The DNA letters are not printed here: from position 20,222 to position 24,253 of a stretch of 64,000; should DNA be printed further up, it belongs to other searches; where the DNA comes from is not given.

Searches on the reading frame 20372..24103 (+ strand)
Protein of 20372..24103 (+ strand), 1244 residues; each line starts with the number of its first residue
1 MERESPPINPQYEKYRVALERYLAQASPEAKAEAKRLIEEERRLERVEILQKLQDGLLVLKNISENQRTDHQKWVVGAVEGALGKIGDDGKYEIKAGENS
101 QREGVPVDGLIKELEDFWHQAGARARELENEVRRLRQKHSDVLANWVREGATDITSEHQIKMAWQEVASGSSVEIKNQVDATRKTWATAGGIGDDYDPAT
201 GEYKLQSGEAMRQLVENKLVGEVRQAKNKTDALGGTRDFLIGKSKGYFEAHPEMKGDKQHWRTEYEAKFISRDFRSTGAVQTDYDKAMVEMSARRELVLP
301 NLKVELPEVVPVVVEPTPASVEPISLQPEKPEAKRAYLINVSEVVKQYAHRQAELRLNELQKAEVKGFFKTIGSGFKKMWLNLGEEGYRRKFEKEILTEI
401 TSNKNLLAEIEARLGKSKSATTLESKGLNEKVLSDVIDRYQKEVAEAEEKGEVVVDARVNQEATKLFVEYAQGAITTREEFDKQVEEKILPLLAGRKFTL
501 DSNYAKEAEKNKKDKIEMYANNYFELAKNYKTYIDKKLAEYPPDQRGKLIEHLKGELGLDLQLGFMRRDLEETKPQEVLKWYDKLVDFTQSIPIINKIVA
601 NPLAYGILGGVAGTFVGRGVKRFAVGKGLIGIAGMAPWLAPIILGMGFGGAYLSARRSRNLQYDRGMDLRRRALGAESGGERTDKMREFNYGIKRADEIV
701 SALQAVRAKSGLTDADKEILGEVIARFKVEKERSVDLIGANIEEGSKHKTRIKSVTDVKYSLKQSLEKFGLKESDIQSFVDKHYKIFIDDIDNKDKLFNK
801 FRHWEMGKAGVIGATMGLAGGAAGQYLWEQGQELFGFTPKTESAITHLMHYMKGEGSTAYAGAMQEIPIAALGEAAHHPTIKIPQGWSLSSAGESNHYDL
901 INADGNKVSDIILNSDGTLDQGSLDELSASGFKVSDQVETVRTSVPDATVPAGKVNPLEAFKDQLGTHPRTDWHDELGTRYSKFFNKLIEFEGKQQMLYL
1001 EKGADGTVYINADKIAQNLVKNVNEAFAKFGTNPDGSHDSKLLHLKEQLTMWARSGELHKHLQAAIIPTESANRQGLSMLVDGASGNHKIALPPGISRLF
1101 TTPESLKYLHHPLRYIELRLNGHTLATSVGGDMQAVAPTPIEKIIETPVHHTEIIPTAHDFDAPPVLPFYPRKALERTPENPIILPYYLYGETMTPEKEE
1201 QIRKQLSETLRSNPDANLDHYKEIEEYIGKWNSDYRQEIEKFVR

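Call 37: find_related_loci(query=A5, collection=genome_contigs, flank=6000)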
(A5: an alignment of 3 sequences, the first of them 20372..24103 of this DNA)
Query A5 (1244 aa) in genome_contigs; peptide patterns used: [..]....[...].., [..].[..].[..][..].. (x = any residue, [..] = any of these).
78 stretches matched a pattern; 6 encode a relative of the query (tblastn E <= 1e-3); 6 distinct loci.
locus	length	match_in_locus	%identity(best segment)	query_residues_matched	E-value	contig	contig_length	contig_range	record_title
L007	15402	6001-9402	48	37-1176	0e+0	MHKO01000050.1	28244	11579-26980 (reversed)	MAG: Candidatus Komeilibacteria bacterium RIFCSPLOWO2_02_FULL_48_11 rifcsplowo2_02_scaffold_6936, whole genome shotgun s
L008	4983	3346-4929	84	2-534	0e+0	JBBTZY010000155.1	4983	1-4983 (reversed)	MAG: Patescibacteria group bacterium isolate H52-bin160_1 H52_bin160_1_000000000155, whole genome shotgun sequence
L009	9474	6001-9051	32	40-950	2e-124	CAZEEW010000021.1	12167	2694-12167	MAG TPA_asm: uncultured Gammaproteobacteria bacterium isolate SRP093185_co1_62 genome assembly, contig: NODE_3702_length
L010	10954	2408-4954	31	231-947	4e-98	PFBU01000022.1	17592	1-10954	MAG: Candidatus Magasanikbacteria bacterium CG10_big_fil_rev_8_21_14_0_10_36_16 CG10_8_21_14_0.10_scaffold_5294_c, whole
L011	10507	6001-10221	25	39-1240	9e-74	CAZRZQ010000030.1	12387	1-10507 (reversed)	MAG TPA_asm: uncultured Gammaproteobacteria bacterium isolate SRP062349_co1_291 genome assembly, contig: NODE_924_length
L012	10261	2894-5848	28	39-946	1e-70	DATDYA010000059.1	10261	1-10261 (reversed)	MAG TPA_asm: Patescibacteria group bacterium isolate SMAG_U8153 k141_1089403, whole genome shotgun sequence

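Call 40: search_protein_families(library=pfam, proteins=[L010:1673-6568:+, L012:2591-7411:+, L011:5698-10506:+, L009:5692-9474:+], max_evalue=0.1)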
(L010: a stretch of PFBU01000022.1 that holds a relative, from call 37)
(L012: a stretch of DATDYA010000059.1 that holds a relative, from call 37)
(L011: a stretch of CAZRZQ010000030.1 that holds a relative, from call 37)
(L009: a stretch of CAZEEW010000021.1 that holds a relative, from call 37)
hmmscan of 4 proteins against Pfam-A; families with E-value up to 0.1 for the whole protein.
L010:1673-6568:+ (1632 aa): 1 family
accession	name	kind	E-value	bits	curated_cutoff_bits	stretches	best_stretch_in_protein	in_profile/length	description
PF14117.11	DUF4287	-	0.079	13.5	27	0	181-222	8-47/60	Domain of unknown function (DUF4287)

L012:2591-7411:+ (1607 aa): 0 families

L011:5698-10506:+ (1603 aa): 0 families

L009:5692-9474:+ (1261 aa): 1 family
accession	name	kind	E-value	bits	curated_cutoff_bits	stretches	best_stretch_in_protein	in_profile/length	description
PF13624.11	SurA_N_3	-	0.099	12.9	27.2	0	906-958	32-78/162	SurA-like N-terminal domain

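Call 66: search_solved_structures(query=A5, max_evalue=1)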
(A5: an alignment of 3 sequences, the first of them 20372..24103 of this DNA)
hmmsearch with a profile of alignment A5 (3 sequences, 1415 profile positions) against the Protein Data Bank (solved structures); distinct sequences matched with E-value up to 1: 8.
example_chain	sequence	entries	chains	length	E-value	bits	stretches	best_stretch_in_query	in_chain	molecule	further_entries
1mjz_A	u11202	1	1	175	0.14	12.9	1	297-399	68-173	INORGANIC PYROPHOSPHATASE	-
1faj_A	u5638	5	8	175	0.16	12.8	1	297-399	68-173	SOLUBLE INORGANIC PYROPHOSPHATASE | INORGANIC PYROPHOSPHATASE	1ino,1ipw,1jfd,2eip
1mjw_A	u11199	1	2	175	0.16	12.8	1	297-399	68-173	INORGANIC PYROPHOSPHATASE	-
1mjx_A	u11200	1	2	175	0.16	12.8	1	297-399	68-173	INORGANIC PYROPHOSPHATASE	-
4um4_A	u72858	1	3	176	0.16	12.8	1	297-399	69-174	INORGANIC PYROPHOSPHATASE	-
1mjy_A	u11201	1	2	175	0.4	11.4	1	297-399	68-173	INORGANIC PYROPHOSPHATASE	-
1i40_A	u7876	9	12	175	0.46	11.3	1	297-399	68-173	INORGANIC PYROPHOSPHATASE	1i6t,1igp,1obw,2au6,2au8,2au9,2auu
3kxy_T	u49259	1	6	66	0.9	10.3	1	601-635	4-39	ExsE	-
